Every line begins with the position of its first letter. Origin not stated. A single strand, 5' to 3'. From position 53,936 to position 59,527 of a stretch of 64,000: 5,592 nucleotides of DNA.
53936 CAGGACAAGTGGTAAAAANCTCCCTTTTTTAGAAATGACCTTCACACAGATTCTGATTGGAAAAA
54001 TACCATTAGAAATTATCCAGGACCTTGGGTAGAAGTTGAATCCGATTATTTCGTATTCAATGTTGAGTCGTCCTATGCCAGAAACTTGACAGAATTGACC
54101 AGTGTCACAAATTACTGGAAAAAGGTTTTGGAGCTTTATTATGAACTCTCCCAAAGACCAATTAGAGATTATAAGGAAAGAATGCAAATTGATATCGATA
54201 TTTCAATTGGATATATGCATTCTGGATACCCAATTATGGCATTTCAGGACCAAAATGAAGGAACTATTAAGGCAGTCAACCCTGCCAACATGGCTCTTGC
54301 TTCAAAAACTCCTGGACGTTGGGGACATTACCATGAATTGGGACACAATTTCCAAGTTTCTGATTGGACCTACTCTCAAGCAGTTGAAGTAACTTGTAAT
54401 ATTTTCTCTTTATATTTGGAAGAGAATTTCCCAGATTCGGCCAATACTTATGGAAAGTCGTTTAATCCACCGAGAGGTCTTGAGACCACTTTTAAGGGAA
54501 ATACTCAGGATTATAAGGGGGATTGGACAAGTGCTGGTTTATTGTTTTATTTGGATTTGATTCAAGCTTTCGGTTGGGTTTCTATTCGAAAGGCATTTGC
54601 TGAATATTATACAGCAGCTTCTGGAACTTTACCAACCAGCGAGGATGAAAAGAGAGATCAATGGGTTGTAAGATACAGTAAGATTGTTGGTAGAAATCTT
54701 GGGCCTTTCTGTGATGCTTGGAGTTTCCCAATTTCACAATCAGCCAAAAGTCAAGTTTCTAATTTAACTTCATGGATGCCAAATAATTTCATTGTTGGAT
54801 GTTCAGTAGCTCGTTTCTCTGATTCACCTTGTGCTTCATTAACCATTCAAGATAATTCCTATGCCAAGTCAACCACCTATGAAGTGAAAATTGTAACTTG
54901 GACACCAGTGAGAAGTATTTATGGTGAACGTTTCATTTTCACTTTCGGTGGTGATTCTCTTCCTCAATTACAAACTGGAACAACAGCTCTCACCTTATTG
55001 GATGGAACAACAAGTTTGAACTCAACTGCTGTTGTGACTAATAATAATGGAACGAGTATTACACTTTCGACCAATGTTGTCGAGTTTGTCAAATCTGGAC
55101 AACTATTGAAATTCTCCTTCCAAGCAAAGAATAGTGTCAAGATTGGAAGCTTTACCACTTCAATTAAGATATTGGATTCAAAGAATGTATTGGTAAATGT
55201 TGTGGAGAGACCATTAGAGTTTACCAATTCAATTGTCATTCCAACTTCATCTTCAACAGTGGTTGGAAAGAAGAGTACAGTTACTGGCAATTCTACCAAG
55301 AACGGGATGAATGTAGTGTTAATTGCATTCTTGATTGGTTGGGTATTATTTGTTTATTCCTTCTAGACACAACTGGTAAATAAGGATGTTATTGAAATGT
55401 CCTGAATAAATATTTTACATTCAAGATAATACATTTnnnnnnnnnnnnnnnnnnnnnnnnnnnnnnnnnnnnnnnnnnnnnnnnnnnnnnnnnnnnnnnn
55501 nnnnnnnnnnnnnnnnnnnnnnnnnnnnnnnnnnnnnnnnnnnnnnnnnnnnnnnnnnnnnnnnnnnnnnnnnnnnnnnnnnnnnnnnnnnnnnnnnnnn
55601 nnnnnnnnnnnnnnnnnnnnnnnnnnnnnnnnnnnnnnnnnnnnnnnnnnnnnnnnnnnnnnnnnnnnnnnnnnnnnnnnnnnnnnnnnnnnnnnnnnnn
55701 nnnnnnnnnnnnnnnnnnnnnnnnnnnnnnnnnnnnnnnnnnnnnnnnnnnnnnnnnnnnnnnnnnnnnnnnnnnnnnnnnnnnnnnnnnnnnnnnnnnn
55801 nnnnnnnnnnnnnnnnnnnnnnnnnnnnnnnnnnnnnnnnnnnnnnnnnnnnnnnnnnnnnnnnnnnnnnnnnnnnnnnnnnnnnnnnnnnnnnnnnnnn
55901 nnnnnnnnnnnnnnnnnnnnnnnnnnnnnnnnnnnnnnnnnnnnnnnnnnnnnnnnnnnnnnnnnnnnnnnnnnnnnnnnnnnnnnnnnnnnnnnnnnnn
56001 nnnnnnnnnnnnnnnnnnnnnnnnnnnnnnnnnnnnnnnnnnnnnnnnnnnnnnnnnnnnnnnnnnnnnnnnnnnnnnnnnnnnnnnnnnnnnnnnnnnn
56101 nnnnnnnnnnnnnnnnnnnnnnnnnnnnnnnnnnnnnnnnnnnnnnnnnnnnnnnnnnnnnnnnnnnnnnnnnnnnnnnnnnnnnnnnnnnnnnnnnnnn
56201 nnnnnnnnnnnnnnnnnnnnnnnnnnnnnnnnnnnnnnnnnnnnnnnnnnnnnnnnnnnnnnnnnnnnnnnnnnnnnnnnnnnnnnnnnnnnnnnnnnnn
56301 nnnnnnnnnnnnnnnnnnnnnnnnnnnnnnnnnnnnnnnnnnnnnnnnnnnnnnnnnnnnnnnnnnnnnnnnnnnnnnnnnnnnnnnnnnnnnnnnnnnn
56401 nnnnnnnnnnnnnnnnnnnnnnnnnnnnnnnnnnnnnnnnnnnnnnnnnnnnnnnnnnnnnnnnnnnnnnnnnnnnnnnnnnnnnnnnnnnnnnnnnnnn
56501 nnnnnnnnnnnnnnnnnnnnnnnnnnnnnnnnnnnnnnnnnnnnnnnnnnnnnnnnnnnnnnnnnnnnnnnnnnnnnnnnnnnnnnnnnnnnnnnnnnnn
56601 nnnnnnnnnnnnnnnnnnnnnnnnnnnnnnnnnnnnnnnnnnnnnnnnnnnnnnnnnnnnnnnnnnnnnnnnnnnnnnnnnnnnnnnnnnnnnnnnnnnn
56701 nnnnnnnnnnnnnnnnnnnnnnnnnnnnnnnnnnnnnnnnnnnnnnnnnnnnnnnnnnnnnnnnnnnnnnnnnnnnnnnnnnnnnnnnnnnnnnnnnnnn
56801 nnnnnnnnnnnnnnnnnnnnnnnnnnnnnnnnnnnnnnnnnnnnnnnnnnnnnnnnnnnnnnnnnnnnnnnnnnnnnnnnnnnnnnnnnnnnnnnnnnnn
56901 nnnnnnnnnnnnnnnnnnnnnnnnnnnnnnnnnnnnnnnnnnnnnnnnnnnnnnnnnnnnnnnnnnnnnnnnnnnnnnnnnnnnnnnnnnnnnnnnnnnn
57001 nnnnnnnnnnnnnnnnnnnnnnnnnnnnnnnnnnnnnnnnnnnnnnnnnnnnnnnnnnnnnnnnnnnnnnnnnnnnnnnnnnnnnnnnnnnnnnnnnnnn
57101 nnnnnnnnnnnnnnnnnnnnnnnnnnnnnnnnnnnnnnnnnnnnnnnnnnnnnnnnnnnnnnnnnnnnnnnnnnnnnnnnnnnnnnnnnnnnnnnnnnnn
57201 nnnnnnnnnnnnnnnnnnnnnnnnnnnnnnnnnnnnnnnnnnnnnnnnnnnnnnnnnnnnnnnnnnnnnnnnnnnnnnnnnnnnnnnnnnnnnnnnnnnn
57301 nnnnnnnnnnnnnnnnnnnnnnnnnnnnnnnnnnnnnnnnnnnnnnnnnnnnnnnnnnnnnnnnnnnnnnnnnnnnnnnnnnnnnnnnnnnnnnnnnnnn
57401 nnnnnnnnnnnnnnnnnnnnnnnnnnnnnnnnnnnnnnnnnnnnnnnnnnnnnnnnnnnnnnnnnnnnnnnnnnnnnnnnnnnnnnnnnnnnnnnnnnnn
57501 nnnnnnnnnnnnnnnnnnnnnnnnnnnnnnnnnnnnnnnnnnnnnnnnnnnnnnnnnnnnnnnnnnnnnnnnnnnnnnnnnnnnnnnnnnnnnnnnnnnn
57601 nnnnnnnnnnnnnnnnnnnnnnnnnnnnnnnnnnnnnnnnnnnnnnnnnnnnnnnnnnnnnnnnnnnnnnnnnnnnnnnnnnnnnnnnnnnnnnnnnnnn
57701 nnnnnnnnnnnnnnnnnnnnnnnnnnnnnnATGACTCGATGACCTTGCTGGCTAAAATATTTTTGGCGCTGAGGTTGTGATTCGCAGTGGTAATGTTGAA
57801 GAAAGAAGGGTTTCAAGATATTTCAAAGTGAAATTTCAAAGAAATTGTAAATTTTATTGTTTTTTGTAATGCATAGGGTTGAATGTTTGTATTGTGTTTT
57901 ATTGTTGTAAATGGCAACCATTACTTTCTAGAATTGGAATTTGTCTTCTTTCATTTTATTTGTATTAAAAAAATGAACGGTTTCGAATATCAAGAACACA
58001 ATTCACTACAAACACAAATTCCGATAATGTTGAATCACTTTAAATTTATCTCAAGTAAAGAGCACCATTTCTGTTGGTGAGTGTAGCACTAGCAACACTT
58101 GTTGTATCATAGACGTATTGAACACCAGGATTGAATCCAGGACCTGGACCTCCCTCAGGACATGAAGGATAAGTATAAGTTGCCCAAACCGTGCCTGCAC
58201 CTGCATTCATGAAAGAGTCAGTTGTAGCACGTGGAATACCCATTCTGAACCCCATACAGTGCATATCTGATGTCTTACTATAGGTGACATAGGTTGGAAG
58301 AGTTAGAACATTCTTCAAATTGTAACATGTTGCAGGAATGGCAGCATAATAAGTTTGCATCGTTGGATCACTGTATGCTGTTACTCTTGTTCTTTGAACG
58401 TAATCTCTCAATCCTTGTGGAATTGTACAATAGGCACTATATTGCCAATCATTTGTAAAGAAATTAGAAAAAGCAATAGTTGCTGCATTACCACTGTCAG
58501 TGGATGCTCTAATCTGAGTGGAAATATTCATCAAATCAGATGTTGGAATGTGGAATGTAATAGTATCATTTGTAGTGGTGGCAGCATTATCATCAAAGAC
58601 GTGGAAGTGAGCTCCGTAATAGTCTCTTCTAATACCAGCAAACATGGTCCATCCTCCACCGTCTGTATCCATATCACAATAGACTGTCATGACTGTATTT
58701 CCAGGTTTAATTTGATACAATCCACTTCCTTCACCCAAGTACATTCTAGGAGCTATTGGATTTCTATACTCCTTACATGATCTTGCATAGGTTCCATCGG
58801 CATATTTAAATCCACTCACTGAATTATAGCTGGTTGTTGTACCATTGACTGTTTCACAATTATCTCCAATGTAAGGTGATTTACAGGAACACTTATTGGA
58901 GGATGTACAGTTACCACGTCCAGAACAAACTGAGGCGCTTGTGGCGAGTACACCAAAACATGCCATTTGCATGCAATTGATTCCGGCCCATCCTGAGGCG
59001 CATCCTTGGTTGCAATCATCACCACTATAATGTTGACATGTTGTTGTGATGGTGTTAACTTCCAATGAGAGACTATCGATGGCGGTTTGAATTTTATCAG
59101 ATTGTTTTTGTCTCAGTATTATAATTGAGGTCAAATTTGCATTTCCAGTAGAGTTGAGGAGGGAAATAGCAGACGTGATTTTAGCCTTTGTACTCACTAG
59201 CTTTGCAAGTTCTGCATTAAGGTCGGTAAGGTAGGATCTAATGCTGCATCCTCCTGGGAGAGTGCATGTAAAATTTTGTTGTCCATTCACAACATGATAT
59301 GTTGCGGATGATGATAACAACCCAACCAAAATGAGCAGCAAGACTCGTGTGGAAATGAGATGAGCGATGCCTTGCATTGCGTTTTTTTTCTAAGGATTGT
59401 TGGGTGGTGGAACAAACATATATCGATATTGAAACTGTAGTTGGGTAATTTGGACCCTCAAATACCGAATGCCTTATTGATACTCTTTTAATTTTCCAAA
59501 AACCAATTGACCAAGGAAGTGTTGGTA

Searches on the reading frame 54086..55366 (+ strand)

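Call 11: search_protein_families(library=pfam, proteins=[window:54086-55366:+], max_evalue=0.001)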
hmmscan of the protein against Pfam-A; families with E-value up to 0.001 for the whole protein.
window:54086-55366:+ (426 aa): 1 family
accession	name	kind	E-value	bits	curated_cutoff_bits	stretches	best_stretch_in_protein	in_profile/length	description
PF13402.12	Peptidase_M60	-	3.9e-44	151.7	25.8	1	6-213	56-275/275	Peptidase M60, enhancin and enhancin-like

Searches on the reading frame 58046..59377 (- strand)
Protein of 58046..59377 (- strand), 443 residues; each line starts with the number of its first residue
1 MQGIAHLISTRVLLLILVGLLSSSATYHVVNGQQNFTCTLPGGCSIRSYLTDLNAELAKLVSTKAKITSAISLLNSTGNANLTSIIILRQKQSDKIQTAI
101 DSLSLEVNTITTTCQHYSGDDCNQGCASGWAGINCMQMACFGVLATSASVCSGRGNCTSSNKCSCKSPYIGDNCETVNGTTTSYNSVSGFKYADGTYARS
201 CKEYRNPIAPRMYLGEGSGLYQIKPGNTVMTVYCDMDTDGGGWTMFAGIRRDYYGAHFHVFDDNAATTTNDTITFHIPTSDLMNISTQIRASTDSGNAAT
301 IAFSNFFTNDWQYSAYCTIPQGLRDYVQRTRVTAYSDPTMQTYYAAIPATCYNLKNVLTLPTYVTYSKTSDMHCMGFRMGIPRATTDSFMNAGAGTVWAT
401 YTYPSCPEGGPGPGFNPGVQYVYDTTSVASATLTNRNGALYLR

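Call 10: find_encoding_contigs(protein=window:58046-59377:-, flank=10000, max_places=4)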
Protein window:58046-59377:- (443 aa): no gene with exactly this product is on record in the collection.

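Call 11: search_protein_families(library=pfam, proteins=[window:58046-59377:-], max_evalue=0.001)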
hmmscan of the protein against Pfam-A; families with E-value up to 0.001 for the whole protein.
window:58046-59377:- (443 aa): 3 families
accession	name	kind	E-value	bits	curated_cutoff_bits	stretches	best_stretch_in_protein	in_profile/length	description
PF00147.23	Fibrinogen_C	-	3.3e-06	27.5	22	1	216-247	14-47/221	Fibrinogen beta and gamma chains, C-terminal globular domain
PF07974.19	EGF_2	-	0.00027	21.7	22.1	1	149-174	6-32/32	EGF-like domain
PF25820.1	DUF7949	-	0.00046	20.8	27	1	150-175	6-32/35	Domain of unknown function (DUF7949)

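Call 19: list_cluster_members(proteins=[window:58046-59377:-, window:55437-56978:-, window:48332-49963:+, window:24550-26121:-, window:23565-24497:-, window:30743-32551:-, window:44871-45596:-, window:52734-53876:+, window:39359-44437:-, window:2422-2907:+])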
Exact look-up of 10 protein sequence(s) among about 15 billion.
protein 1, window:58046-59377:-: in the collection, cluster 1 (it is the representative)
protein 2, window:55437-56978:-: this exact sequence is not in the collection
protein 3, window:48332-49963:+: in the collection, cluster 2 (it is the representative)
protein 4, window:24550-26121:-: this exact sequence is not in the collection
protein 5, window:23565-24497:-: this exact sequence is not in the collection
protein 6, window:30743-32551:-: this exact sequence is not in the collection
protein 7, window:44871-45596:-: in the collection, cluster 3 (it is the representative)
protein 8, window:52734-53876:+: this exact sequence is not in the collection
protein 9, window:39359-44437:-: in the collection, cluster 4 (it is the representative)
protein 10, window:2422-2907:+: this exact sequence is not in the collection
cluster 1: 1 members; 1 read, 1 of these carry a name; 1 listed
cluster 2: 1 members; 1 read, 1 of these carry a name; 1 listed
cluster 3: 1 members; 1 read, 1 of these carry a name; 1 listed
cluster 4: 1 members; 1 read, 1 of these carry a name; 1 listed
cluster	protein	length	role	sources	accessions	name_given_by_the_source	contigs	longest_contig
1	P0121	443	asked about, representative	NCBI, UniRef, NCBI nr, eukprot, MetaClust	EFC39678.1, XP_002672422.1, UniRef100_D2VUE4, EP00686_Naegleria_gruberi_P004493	predicted protein [Naegleria gruberi] | Predicted protein n=1 Tax=Naegleria gruberi TaxID=5762 RepID=D2VUE4_NAEGR | uncharacterized protein NAEGRDRAFT_72633 [Naegleria gruberi]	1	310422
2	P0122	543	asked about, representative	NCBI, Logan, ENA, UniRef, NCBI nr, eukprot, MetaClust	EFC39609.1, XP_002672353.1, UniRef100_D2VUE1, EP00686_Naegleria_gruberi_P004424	hypothetical protein NAEGRDRAFT_81259 [Naegleria gruberi] | Uncharacterized protein n=1 Tax=Naegleria gruberi TaxID=5762 RepID=D2VUE1_NAEGR | uncharacterized protein NAEGRDRAFT_81259 [Naegleria gruberi]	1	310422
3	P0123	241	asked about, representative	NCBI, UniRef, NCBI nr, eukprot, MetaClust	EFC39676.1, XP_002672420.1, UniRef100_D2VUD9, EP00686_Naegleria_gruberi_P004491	hypothetical protein NAEGRDRAFT_81258 [Naegleria gruberi] | Uncharacterized protein n=1 Tax=Naegleria gruberi TaxID=5762 RepID=D2VUD9_NAEGR | uncharacterized protein NAEGRDRAFT_81258 [Naegleria gruberi]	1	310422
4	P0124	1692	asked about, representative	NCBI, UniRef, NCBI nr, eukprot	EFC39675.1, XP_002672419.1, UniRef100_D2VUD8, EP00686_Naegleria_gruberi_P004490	predicted protein [Naegleria gruberi] | Predicted protein n=1 Tax=Naegleria gruberi TaxID=5762 RepID=D2VUD8_NAEGR | uncharacterized protein NAEGRDRAFT_72627 [Naegleria gruberi]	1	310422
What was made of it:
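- Organism: four window ORFs are exact N. gruberi proteins (call 19). The array is contiguous with N. gruberi genes on a 310-kb scaffold (calls 11, 19).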
